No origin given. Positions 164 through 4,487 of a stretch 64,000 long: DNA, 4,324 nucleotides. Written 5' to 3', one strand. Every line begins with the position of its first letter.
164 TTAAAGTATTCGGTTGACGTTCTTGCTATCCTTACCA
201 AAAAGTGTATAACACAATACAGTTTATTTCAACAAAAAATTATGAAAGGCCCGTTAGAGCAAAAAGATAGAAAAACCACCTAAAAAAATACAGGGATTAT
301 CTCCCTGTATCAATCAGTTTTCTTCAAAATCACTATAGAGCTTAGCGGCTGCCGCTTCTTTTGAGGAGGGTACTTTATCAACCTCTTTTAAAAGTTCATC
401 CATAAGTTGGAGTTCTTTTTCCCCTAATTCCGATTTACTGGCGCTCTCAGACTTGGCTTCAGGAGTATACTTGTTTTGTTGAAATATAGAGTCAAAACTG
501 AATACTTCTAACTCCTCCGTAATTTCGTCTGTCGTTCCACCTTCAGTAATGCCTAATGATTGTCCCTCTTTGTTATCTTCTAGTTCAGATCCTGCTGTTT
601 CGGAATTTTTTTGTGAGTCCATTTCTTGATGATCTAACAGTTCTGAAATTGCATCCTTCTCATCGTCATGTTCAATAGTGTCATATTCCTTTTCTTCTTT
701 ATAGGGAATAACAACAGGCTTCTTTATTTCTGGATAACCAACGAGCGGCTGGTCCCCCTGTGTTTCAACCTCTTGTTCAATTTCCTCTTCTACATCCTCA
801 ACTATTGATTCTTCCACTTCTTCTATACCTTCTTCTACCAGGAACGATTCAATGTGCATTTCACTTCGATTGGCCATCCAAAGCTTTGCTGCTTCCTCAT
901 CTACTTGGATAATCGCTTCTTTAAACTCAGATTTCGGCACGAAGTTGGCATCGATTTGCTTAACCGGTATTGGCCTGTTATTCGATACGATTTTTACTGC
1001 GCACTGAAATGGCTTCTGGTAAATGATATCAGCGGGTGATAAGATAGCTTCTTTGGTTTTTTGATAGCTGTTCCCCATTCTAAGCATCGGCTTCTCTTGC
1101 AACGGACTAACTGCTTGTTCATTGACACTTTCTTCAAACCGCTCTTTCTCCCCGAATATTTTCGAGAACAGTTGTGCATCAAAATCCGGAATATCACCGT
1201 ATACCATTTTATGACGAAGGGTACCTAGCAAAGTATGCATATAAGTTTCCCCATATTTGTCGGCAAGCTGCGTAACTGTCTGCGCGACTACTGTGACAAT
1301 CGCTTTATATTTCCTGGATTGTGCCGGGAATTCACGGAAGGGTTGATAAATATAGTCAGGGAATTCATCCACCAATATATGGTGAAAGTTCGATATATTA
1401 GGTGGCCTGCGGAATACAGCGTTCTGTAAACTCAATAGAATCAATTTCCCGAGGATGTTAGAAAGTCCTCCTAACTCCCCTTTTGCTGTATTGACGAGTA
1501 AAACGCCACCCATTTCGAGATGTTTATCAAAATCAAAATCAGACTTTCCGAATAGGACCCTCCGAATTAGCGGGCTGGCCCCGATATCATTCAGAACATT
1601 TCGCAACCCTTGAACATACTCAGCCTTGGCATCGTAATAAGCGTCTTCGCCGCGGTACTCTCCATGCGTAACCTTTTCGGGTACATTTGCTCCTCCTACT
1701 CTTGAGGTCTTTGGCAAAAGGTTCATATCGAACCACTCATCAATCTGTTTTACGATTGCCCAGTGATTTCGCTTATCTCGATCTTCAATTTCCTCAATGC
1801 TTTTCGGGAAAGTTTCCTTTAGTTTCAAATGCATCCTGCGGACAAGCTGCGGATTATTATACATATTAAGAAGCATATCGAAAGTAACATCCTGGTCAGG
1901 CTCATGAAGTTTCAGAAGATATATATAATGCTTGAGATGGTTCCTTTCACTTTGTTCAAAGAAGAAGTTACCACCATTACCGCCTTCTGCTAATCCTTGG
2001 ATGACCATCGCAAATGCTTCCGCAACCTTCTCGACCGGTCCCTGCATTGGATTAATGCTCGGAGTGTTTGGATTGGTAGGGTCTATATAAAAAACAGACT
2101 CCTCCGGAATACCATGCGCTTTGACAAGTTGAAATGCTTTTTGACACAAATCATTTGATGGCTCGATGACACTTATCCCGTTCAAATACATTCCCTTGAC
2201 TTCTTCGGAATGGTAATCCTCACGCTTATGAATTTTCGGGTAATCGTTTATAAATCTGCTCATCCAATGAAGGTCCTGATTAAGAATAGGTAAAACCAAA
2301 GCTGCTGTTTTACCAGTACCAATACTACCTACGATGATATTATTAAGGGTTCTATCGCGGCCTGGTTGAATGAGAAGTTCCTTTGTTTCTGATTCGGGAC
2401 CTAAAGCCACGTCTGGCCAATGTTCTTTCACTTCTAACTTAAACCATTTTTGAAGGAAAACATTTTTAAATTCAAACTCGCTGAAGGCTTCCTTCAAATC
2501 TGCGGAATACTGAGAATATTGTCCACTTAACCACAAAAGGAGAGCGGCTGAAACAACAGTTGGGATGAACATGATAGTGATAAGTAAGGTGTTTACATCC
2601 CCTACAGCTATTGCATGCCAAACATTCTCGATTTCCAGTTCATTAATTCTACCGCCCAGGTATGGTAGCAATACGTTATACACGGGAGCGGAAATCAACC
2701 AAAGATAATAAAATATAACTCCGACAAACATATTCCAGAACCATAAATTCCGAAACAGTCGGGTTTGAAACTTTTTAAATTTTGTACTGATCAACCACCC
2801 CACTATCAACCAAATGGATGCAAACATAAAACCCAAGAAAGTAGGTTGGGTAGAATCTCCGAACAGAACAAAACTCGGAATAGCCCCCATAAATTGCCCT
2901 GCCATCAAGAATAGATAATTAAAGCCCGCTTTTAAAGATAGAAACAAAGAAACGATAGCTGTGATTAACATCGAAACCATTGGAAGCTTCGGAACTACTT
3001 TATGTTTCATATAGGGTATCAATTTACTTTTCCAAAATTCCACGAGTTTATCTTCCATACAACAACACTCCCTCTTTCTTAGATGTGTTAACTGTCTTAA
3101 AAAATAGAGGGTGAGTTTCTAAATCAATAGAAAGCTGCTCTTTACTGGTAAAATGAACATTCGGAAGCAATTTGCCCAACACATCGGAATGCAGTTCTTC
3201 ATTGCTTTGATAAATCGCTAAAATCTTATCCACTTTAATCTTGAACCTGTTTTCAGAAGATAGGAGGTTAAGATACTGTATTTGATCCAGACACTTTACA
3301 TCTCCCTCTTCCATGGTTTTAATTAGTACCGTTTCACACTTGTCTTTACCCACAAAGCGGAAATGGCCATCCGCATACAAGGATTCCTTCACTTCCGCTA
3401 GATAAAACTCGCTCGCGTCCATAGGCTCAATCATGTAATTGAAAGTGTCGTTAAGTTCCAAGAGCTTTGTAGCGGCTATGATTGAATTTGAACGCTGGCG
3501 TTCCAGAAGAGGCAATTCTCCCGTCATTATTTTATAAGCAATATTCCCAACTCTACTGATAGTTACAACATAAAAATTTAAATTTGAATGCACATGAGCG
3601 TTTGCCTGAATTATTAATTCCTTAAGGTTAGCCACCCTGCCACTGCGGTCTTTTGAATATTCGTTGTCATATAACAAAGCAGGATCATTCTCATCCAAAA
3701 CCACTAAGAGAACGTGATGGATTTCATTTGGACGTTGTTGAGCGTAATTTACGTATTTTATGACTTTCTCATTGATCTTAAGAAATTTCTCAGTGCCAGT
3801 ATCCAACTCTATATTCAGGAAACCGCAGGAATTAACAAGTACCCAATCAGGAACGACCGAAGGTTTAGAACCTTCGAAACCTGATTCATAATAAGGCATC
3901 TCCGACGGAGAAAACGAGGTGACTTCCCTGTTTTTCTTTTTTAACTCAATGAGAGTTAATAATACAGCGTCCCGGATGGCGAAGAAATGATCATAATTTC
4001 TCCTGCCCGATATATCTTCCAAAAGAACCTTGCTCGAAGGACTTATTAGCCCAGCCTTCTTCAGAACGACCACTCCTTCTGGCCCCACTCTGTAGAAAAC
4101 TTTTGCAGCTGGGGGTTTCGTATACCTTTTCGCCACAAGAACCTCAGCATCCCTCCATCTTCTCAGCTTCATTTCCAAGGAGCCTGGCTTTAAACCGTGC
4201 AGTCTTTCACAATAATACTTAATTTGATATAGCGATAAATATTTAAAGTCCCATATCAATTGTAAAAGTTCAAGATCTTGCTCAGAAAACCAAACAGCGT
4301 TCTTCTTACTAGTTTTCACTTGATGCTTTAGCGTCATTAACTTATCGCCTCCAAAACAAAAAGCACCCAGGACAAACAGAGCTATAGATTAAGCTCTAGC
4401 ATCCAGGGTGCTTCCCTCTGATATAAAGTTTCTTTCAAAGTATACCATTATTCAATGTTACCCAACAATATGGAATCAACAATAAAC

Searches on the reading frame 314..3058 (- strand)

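Call 60: search_protein_families(library=pfam, proteins=[window:314-3058:-])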
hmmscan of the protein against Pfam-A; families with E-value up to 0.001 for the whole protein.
window:314-3058:- (914 aa): 3 families
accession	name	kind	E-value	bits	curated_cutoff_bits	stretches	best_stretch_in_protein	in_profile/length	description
PF02534.20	T4SS-DNA_transf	-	4.2e-14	52.7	20.1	1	295-702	73-443/468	Type IV secretory system Conjugative DNA transfer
PF12696.13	TraG-D_C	-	9.5e-12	45.4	22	1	560-678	3-121/126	TraM recognition site of TraD and TraG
PF10412.15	TrwB_AAD_bind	-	3.1e-09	36.7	20.5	1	517-694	205-379/387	Type IV secretion-system coupling protein DNA-binding domain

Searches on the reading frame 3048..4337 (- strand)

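Call 60: search_protein_families(library=pfam, proteins=[window:3048-4337:-])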
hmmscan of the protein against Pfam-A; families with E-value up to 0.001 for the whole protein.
window:3048-4337:- (429 aa): 1 family
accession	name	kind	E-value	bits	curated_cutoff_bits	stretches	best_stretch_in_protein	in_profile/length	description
PF13814.12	Replic_Relax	-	2.5e-07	31.4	25.3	1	45-206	17-183/191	Replication-relaxation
